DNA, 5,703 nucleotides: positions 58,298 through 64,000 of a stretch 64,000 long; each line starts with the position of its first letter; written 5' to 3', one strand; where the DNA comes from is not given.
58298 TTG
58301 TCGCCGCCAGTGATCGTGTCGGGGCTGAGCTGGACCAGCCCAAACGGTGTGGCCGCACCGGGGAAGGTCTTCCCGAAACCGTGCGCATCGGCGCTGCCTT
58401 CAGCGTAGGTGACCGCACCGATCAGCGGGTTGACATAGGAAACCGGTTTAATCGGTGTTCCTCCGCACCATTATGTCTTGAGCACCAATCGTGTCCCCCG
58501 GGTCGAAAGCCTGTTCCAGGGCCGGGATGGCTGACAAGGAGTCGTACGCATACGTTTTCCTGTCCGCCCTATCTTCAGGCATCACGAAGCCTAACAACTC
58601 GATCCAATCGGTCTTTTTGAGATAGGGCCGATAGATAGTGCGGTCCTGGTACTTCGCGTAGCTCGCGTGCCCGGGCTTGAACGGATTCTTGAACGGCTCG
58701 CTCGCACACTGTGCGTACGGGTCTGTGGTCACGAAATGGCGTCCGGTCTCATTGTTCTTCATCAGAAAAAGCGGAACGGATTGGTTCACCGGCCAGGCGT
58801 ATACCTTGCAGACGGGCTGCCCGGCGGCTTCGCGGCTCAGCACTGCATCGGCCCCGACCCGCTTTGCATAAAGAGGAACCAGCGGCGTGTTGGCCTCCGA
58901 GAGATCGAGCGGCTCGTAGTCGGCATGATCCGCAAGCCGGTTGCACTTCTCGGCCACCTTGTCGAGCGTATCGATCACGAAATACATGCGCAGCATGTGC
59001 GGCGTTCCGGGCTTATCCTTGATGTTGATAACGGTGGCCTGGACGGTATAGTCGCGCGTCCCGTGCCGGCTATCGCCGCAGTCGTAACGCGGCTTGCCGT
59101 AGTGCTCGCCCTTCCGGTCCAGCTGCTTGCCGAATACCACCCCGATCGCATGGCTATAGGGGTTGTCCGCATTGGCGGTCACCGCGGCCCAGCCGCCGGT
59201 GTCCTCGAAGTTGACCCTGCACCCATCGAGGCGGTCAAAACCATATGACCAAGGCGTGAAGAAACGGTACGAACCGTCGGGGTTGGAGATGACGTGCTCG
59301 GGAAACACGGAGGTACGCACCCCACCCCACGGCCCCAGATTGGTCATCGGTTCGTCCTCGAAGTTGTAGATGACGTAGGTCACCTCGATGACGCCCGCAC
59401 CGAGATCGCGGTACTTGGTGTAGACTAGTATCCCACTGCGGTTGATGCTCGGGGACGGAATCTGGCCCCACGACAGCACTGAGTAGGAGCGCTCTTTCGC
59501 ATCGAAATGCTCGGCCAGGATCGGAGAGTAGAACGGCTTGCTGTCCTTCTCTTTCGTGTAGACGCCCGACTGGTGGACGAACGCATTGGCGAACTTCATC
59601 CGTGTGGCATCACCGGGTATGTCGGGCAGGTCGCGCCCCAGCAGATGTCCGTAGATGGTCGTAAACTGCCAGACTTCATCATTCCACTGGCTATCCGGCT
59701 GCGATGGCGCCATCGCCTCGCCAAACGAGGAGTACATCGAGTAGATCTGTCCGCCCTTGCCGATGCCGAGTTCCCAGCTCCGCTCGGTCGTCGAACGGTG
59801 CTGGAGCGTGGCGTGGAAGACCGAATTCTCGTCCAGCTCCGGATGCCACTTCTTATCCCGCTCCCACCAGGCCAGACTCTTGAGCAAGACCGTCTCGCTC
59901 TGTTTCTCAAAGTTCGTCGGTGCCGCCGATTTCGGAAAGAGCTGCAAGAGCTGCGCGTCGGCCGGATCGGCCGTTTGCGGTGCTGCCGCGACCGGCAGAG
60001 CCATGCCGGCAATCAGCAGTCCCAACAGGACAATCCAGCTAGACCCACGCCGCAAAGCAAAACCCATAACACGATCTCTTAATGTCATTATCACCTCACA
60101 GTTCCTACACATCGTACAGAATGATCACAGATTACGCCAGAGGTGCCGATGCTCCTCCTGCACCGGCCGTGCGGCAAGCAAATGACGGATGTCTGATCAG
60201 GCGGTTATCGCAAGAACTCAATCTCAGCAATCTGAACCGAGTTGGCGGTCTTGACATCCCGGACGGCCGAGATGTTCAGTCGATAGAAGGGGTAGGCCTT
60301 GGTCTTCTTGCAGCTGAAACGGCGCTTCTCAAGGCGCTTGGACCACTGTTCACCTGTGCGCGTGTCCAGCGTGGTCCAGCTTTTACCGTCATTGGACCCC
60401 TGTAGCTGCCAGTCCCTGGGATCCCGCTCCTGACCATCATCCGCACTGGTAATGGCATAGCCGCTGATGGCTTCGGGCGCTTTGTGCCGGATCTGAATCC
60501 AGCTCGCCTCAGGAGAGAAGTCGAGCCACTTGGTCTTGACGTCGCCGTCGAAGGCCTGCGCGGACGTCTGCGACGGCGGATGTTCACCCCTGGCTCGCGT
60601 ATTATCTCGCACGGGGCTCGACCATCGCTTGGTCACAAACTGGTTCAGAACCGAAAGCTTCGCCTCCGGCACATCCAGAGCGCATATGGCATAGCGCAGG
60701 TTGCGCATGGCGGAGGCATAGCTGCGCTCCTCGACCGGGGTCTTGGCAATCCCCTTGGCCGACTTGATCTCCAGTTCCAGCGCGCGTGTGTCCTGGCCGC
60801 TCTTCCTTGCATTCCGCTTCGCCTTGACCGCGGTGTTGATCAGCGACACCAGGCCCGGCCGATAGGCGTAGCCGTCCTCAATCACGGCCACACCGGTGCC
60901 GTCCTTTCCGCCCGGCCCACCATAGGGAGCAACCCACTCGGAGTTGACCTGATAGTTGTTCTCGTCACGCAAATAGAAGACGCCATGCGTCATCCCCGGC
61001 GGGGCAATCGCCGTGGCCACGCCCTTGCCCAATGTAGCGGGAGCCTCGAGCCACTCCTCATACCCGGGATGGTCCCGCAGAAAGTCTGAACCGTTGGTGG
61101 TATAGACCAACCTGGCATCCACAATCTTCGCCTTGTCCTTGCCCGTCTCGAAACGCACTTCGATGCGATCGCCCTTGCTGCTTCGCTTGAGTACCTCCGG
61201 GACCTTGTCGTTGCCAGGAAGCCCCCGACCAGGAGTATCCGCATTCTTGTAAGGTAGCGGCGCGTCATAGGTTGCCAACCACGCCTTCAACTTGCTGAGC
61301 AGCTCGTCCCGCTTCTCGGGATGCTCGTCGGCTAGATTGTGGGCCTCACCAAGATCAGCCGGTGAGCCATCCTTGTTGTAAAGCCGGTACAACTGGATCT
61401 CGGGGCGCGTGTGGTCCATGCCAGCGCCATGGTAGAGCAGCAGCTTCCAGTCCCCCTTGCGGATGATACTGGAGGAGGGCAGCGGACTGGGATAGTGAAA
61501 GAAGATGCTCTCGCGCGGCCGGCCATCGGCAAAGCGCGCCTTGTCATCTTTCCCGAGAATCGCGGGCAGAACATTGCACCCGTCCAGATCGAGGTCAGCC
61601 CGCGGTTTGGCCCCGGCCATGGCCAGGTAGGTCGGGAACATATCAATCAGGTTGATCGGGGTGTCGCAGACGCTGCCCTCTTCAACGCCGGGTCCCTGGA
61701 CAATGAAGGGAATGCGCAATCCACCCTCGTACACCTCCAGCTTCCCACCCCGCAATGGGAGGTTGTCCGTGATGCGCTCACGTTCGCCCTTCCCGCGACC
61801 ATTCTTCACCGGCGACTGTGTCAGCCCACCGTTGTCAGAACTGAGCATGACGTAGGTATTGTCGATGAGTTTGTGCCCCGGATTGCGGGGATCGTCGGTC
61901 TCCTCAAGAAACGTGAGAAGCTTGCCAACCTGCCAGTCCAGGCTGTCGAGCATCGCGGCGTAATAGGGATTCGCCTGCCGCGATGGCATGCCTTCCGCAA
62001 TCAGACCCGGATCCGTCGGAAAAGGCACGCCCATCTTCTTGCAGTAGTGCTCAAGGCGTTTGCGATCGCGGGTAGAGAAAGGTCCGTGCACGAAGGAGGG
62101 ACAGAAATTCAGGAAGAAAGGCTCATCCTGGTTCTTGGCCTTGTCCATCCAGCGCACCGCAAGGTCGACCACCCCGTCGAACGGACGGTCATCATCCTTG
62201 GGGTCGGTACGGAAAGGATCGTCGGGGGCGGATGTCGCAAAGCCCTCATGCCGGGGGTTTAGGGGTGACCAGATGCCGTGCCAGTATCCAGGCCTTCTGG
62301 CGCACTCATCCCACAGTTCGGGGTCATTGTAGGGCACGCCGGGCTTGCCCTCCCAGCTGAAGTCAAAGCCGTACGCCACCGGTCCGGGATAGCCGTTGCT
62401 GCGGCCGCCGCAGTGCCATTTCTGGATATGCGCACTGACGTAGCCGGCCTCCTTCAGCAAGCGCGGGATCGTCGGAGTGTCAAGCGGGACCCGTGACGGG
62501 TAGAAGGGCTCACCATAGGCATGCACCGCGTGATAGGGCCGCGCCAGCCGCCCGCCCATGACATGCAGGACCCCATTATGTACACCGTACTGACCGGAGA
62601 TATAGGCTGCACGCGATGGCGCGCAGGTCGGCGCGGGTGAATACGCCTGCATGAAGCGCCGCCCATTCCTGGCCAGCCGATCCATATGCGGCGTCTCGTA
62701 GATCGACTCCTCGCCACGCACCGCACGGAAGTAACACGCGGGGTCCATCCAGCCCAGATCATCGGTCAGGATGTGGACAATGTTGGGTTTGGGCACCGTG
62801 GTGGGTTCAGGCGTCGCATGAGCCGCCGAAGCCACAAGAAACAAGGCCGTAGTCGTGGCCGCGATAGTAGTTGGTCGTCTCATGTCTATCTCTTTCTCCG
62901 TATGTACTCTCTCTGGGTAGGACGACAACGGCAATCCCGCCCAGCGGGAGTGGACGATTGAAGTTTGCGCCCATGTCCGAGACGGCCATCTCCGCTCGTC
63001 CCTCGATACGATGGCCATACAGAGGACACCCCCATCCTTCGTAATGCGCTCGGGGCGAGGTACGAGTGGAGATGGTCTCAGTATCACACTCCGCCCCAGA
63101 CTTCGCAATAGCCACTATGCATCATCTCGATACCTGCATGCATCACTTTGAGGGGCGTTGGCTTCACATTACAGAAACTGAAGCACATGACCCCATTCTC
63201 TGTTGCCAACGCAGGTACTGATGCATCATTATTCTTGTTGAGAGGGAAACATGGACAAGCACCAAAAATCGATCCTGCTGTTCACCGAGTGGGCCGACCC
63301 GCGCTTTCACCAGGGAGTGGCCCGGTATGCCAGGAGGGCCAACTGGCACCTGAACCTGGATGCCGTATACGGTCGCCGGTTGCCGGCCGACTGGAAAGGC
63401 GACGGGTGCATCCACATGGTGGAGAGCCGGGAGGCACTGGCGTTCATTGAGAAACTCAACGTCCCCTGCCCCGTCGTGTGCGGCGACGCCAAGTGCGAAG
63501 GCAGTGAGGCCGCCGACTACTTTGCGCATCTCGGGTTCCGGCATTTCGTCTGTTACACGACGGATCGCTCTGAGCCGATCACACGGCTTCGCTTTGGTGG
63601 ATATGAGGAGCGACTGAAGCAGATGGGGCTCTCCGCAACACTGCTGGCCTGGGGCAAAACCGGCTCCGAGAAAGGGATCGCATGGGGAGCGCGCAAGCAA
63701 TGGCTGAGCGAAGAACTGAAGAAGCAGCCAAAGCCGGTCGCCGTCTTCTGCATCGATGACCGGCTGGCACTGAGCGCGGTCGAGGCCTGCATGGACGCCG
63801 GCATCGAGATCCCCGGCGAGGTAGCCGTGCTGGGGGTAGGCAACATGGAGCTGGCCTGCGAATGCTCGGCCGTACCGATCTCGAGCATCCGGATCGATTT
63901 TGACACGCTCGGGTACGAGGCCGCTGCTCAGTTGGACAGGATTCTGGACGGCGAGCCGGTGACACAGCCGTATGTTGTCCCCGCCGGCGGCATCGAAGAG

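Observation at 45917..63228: Phased TGCATCA(Y) direct repeats mark six promoter regions of the glycan block: candidate AraC/XylS-type operator defining one regulon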

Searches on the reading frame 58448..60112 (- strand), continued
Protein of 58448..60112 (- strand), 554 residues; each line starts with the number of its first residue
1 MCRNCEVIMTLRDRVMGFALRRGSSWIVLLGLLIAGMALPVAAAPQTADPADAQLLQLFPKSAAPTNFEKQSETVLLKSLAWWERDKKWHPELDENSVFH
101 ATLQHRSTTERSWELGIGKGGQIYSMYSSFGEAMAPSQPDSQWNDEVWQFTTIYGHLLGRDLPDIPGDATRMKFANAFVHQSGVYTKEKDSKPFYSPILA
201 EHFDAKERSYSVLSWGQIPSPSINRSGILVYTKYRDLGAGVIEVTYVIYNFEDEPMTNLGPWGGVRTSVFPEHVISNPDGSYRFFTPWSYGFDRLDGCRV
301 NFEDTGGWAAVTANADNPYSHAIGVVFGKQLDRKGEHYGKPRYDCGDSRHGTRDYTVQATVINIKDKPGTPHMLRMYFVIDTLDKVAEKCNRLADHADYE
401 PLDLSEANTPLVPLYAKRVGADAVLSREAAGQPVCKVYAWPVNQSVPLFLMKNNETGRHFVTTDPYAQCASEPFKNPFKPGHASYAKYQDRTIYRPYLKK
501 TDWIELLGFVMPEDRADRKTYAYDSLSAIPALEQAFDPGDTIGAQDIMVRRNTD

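Call 33: find_encoding_contigs(protein=P0006, flank=10000, max_places=1)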
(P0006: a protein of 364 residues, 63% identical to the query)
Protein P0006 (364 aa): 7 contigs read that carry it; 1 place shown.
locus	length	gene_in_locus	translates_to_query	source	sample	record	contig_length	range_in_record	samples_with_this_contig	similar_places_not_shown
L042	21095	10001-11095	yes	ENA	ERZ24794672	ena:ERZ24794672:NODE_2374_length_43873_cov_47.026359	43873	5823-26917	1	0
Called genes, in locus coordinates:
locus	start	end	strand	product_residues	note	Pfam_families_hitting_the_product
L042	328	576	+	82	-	PF13711:DUF4160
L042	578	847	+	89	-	PF10387:DUF2442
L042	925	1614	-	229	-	PF00884:Sulfatase, PF01663:Phosphodiest (weak), PF01676:Metalloenzyme (weak), PF02995:DUF229 (weak), PF16347:SGSH_C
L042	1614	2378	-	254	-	PF00884:Sulfatase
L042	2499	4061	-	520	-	PF00884:Sulfatase, PF01663:Phosphodiest (faint), PF16347:SGSH_C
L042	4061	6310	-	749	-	PF22124:Glyco_hydro_95_cat, PF21307:Glyco_hydro_95_C (weak)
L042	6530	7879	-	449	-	PF24517:CBM96 (weak)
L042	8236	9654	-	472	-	PF16655:PhoD_N (weak), PF09423:PhoD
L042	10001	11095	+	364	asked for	PF13377:Peripla_BP_3, PF12833:HTH_18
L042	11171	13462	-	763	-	PF18582:HZS_alpha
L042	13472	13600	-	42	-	-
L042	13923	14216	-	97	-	-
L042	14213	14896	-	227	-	PF08843:AbiEii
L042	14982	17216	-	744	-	PF00884:Sulfatase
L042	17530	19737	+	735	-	PF00496:SBP_bac_5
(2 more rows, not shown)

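Call 34: find_encoding_contigs(protein=P0003, flank=10000, max_places=1)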
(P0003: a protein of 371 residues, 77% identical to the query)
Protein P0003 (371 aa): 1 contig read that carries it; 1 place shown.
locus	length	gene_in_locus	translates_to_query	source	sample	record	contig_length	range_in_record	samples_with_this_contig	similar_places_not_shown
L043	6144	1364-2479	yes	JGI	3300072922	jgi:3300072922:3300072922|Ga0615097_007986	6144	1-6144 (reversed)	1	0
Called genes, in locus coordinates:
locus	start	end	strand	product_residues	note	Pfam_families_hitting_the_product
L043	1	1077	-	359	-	?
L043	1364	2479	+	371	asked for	PF13377:Peripla_BP_3, PF00165:HTH_AraC (faint), PF12833:HTH_18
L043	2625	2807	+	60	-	-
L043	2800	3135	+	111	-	PF01934:HepT-like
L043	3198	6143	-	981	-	?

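Call 36: find_encoding_contigs(protein=P0031, flank=10000, max_places=1)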
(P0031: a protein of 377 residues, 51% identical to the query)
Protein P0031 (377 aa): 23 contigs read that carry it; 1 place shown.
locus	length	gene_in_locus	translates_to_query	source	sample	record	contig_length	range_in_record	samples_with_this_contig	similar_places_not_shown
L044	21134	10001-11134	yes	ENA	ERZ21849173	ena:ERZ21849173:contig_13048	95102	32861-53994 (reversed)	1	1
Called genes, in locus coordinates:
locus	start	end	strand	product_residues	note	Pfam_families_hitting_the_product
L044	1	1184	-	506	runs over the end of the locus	PF00884:Sulfatase, PF16347:SGSH_C (faint)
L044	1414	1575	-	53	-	-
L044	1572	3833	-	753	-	PF17678:Glyco_hydro_92N, PF07971:Glyco_hydro_92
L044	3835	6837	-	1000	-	PF24156:DUF7407 (faint), PF14310:Fn3-like, PF07705:CARDB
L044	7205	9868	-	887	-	PF00884:Sulfatase, PF00754:F5_F8_type_C, PF22633:F5_F8_type_C_2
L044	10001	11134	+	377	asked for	PF13377:Peripla_BP_3, PF12833:HTH_18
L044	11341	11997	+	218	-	PF01738:DLH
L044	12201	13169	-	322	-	-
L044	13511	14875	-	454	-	PF12911:OppC_N, PF00528:BPD_transp_1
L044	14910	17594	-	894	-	PF00133:tRNA-synt_1, PF09334:tRNA-synt_1g, PF13603:tRNA-synt_1_2, PF08264:Anticodon_1, PF10458:Val_tRNA-synt_C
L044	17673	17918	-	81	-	-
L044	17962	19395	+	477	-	PF00004:AAA, PF17862:AAA_lid_3 (weak)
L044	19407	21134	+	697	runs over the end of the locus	PF07715:Plug, PF00593:TonB_dep_Rec_b-barrel, PF14905:OMP_b-brl_3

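Call 37: find_encoding_contigs(protein=P0015, flank=10000, max_places=1)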
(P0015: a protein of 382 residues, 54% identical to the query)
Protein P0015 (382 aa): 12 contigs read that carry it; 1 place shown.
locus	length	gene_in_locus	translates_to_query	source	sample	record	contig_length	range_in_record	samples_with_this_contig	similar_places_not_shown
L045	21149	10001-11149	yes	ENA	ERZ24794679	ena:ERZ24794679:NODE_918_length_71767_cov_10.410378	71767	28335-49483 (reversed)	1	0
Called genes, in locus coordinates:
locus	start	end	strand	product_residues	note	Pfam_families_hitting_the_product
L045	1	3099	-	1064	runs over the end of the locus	PF22124:Glyco_hydro_95_cat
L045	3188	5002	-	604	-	PF01120:Alpha_L_fucos, PF00754:F5_F8_type_C, PF22633:F5_F8_type_C_2 (weak)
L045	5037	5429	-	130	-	-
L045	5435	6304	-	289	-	PF00884:Sulfatase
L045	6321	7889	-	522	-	-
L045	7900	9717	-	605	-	PF00474:SSF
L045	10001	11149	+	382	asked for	PF13377:Peripla_BP_3, PF12833:HTH_18, PF00165:HTH_AraC (weak)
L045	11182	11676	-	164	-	PF24135:DUF7402, PF00754:F5_F8_type_C, PF22633:F5_F8_type_C_2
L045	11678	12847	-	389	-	-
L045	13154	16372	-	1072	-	PF01011:PQQ (faint), PF13360:PQQ_2, PF13570:Beta-prop_ACSF4 (weak)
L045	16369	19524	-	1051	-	PF01011:PQQ (faint), PF13360:PQQ_2, PF13570:Beta-prop_ACSF4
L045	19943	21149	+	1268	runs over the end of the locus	PF18582:HZS_alpha, PF03781:FGE-sulfatase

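Call 48: search_solved_structures(query=window:58448-60067:-, max_evalue=1)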
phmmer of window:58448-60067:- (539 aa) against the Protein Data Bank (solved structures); distinct sequences matched with E-value up to 1: 3.
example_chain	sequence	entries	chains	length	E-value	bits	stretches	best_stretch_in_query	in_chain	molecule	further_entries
8jd7_A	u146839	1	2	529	2.2e-75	257.4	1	72-506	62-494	endo-1,3-fucanase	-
9k1g_A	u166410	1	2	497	3.1e-33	118.3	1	69-454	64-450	endo-1.3-fucanase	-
8j4u_A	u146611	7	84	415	0.15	13.7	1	300-354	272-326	SIR2-like domain-containing protein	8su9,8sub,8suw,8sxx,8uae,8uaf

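Call 49: search_protein_families(library=ncbifam, proteins=[window:58448-60067:-, L006:1669-2793:-], max_evalue=0.01)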
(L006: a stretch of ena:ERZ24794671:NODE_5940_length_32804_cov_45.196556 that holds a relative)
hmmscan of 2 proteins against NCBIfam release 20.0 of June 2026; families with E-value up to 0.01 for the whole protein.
window:58448-60067:- (539 aa): 0 families

L006:1669-2793:- (374 aa): 33 families (the best 25 are shown)
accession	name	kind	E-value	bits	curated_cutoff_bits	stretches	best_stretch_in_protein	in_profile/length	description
NF052440.1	TransRegGNTRPSEAE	equivalog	6.7e-15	55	400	1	84-241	168-320/333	HTH-type transcriptional regulator GntR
NF007860.0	PRK10572.1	equivalog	1.1e-13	50.8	208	1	257-367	178-288/292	arabinose operon transcriptional regulator AraC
NF008269.0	PRK11041.1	equivalog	1.7e-12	47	436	1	73-235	161-318/342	DNA-binding transcriptional regulator CytR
NF007743.0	PRK10423.1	equivalog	3e-12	46.3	531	1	83-228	164-304/330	ribose operon transcriptional repressor RbsR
NF007075.0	PRK09526.1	subfamily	1.1e-11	44.3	340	1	83-263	168-340/358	LacI family DNA-binding transcriptional regulator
TIGR01481.1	ccpA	equivalog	6.1e-11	42.3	442.35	1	73-254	154-329/330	catabolite control protein A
NF047455.1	TF_Staph_AryK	equivalog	2.1e-10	39.5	850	1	254-366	149-261/759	transcriptional regulator AryK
NF047913.1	TransRegIdnR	equivalog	5.9e-10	39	500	1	97-228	180-305/331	DNA-binding transcriptional regulator IdnR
NF047788.1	TransRegPocR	equivalog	4.1e-09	36.1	500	1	253-366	180-293/296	transcriptional regulator PocR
NF006902.0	PRK09393.1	equivalog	6e-09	35.5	425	1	266-365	224-323/327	transcriptional regulator FtrA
NF007584.0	PRK10219.1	equivalog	1.1e-08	35.4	174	1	270-362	13-105/107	superoxide response transcriptional regulator SoxS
NF010028.0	PRK13503.1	equivalog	1.2e-08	34.7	288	1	258-365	167-274/278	HTH-type transcriptional activator RhaS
NF012144.2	ramA_TF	equivalog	1.8e-08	34.8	180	1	271-364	14-107/108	RamA family antibiotic efflux transcriptional regulator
NF007979.0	PRK10703.1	equivalog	5.7e-08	32.2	501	1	86-239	168-317/341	HTH-type transcriptional repressor PurR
NF047341.1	lactose_RbsR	equivalog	1.6e-07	31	382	1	82-235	165-310/331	ribose utilization transcriptional repressor RbsR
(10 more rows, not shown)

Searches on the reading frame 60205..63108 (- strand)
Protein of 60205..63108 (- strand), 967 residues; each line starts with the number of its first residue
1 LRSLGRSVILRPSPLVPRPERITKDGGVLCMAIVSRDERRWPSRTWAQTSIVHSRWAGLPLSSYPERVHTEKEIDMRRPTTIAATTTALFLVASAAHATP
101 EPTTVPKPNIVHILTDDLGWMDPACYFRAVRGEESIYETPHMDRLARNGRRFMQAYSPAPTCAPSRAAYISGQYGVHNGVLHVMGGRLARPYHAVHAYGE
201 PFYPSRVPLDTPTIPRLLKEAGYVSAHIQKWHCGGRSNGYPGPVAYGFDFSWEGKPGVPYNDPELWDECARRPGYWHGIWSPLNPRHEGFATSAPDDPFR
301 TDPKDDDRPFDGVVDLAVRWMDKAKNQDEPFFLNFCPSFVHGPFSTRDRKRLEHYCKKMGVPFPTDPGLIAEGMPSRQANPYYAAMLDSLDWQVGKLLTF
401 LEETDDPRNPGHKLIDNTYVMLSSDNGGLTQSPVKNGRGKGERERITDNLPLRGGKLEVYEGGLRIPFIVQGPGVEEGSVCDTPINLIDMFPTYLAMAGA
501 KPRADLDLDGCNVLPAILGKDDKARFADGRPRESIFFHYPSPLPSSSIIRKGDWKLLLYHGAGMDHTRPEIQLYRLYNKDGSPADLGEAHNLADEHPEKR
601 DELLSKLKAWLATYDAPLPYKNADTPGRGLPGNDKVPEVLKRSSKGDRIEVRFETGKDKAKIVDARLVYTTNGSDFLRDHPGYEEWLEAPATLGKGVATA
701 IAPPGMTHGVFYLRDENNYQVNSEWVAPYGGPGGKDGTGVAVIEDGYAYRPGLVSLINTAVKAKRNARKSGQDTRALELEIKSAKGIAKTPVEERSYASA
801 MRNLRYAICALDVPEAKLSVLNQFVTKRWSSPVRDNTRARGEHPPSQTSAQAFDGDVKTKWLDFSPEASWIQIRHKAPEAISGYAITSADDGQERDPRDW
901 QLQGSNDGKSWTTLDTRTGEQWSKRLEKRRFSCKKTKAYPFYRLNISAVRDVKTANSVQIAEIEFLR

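Call 7: search_protein_families(library=pfam, proteins=[window:60205-63108:-])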
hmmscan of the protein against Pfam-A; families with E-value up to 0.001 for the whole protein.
window:60205-63108:- (967 aa): 4 families
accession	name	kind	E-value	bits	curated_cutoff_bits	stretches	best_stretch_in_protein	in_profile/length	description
PF00884.28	Sulfatase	-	6.6e-37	127.9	25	1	108-499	1-300/301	Sulfatase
PF00754.31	F5_F8_type_C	-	1.2e-11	45.3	28.2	1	845-938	10-105/127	F5/8 type C domain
PF22633.2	F5_F8_type_C_2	-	2.1e-09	38.3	27.8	1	852-936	2-84/91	NedA-like, galactose-binding domain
PF16347.10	SGSH_C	-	0.00031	21.4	29.3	1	459-595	11-134/154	N-sulphoglucosamine sulphohydrolase, C-terminal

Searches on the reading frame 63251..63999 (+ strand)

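Call 7: search_protein_families(library=pfam, proteins=[window:63251-63999:+])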
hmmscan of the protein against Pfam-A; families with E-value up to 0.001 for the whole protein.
window:63251-63999:+ (249 aa): 2 families
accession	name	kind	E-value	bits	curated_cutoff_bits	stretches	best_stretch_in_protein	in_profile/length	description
PF13377.12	Peripla_BP_3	-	1.4e-28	100.5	26.5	1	88-242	1-155/167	Periplasmic binding protein-like domain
PF00532.27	Peripla_BP_1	-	4.7e-06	26.7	22.2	1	72-228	94-257/281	Periplasmic binding proteins and sugar binding domain of LacI family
